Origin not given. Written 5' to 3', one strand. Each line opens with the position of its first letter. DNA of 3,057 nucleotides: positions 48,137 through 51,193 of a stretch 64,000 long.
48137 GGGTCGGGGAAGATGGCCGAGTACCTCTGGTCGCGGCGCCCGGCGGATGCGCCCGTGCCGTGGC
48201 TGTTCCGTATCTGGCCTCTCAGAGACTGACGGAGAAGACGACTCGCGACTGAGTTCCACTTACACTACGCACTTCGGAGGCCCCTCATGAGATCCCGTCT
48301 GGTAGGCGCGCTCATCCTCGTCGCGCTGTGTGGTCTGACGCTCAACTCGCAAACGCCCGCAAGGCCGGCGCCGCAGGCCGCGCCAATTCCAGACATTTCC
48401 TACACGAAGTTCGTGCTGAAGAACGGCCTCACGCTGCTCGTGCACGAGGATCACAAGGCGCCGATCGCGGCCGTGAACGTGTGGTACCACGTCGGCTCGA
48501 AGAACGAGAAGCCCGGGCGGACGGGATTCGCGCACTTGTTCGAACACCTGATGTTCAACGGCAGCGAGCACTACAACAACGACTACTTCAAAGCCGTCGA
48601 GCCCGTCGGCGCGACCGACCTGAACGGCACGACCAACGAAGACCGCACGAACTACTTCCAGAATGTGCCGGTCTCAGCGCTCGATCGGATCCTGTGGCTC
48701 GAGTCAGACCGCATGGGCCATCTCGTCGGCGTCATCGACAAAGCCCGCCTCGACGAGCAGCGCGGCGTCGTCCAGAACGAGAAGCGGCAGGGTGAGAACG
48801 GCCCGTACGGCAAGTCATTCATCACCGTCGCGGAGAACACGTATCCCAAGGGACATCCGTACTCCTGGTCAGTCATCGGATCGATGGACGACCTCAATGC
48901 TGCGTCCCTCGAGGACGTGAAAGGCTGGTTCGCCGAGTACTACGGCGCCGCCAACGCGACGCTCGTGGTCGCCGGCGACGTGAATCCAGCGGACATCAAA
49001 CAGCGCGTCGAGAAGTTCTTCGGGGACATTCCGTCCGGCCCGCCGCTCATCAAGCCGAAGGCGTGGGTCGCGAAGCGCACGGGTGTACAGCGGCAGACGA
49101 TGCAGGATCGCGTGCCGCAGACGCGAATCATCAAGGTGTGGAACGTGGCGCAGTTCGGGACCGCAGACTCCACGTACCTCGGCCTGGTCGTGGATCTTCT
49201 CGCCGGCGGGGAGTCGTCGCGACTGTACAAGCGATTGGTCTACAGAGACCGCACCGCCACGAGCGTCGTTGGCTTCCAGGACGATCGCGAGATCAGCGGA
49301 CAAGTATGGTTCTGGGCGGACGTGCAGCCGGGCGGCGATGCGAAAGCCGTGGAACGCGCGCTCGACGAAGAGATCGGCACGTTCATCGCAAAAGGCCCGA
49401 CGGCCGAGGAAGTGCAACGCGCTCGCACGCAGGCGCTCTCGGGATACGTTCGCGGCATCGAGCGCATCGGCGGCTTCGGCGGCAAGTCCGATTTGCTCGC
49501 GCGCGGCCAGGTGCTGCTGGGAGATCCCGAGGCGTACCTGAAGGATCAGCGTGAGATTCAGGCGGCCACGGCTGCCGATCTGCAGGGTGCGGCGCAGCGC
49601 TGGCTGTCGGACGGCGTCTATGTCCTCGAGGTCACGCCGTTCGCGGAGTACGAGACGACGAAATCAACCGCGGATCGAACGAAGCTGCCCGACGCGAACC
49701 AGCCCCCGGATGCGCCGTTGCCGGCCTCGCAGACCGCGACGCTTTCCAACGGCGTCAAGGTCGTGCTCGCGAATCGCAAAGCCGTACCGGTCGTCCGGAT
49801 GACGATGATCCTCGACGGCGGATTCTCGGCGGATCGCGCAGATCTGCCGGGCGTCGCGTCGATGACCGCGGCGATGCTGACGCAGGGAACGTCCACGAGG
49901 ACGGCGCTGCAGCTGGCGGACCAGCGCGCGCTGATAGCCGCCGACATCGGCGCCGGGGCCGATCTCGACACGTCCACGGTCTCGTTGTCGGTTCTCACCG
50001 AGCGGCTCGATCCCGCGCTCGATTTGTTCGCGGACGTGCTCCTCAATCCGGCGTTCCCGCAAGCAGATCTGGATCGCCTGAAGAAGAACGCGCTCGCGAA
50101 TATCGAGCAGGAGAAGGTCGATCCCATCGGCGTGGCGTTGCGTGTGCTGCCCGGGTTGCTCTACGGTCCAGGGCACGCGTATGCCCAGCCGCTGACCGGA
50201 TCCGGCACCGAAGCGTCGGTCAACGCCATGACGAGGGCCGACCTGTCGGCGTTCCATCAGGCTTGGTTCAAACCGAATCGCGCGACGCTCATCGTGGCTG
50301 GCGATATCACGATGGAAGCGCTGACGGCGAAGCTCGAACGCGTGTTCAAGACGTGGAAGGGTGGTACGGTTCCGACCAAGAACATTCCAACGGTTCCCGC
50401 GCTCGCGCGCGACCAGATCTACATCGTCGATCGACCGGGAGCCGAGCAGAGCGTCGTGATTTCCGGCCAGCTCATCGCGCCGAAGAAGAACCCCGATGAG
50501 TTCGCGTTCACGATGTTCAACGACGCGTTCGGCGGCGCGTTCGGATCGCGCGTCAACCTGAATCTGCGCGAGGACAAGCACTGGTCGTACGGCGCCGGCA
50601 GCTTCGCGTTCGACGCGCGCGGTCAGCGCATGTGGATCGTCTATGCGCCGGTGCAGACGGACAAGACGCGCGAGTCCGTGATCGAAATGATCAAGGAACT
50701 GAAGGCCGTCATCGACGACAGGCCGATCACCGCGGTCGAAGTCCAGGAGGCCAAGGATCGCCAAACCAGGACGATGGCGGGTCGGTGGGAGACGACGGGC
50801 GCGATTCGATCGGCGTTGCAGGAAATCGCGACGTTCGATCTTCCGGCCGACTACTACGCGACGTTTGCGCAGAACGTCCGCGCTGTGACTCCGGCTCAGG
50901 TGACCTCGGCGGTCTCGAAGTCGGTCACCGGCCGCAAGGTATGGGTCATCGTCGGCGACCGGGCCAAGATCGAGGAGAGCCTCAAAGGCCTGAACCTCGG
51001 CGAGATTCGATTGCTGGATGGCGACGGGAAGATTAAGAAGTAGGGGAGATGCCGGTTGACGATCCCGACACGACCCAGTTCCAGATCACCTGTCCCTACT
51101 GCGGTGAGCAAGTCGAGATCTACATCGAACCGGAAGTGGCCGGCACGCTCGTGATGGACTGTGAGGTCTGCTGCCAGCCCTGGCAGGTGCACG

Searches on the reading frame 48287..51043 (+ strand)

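Call 7: search_protein_families(library=pfam, proteins=[window:48287-51043:+], max_evalue=0.01)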
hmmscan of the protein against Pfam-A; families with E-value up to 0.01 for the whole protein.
window:48287-51043:+ (918 aa): 3 families
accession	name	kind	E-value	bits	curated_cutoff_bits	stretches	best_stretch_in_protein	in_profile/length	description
PF05193.26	Peptidase_M16_C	-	1.2e-63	214.7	23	2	648-824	2-179/181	Peptidase M16 inactive domain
PF00675.25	Peptidase_M16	-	2.1e-29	102.8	22.3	2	52-167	4-117/149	Insulinase (Peptidase family M16)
PF13778.12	DUF4174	-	0.0063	17.4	27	0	780-830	9-59/120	Domain of unknown function (DUF4174)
